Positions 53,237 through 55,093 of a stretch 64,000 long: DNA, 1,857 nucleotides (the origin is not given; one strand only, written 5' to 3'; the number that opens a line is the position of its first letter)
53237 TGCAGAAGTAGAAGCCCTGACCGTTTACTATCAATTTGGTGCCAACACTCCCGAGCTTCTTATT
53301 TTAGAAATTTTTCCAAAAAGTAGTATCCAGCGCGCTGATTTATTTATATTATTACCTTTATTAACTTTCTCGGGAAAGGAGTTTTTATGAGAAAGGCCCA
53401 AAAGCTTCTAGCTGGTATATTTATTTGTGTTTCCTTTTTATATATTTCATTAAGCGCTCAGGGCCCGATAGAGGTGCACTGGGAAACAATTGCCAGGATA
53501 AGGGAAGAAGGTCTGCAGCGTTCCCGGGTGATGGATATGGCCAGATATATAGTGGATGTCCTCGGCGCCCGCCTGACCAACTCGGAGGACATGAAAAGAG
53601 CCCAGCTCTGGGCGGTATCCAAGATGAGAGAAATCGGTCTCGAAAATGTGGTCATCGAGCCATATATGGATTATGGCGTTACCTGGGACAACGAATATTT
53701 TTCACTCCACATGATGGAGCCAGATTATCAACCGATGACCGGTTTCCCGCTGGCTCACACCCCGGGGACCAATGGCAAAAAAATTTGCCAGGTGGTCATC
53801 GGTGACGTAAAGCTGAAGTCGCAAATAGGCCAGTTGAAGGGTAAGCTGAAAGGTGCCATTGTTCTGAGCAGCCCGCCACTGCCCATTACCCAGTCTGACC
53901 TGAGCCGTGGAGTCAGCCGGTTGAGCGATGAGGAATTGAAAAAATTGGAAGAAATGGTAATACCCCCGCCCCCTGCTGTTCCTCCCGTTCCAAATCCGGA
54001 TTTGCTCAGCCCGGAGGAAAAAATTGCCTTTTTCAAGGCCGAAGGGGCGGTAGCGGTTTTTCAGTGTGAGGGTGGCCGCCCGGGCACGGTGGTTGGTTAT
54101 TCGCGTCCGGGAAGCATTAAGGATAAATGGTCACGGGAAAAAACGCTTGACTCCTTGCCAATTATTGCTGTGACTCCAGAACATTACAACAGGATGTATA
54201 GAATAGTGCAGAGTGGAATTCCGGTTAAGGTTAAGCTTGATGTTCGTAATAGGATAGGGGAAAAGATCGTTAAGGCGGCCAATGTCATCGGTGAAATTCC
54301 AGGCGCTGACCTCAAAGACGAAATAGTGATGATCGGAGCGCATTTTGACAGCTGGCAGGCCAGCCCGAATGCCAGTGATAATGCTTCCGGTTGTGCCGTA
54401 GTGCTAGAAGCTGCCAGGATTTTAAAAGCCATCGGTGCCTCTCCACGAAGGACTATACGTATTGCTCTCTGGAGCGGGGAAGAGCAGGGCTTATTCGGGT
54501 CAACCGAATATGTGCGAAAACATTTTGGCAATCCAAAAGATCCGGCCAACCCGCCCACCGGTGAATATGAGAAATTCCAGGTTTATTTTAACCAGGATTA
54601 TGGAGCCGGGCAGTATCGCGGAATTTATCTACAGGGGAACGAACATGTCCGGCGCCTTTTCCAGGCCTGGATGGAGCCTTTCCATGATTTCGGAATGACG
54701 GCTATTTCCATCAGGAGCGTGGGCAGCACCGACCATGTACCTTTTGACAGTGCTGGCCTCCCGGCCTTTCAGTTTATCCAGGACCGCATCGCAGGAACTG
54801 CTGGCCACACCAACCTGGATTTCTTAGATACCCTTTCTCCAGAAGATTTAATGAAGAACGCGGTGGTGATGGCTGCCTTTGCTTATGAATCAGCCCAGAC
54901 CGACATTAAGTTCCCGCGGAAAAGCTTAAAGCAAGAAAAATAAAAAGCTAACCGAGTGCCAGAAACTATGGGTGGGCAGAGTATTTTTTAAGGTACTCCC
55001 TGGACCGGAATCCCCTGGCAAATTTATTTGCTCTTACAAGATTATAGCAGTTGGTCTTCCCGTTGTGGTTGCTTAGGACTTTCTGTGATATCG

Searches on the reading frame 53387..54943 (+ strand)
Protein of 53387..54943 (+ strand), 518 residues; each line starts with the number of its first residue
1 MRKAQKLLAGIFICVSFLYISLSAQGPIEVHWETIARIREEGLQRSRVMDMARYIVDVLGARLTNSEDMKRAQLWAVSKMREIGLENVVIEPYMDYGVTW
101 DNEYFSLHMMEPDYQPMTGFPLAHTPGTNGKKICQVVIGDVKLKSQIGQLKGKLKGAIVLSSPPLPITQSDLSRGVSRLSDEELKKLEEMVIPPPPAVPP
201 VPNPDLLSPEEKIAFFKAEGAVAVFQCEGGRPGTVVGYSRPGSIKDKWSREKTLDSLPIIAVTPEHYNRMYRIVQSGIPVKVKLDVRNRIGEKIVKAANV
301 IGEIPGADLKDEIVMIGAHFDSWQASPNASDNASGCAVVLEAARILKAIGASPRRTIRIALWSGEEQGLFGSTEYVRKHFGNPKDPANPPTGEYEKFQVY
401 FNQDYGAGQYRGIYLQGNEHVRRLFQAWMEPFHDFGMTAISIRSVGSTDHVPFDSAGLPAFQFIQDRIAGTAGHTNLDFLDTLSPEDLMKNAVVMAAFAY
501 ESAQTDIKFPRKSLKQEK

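Call 113: search_protein_families(library=pfam, proteins=[window:53387-54943:+], max_evalue=0.00001)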
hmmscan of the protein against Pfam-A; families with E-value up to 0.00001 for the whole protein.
window:53387-54943:+ (518 aa): 1 family
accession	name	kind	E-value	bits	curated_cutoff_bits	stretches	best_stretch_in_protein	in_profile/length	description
PF04389.22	Peptidase_M28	-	1e-34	120.4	21.3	1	299-498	1-192/193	Peptidase family M28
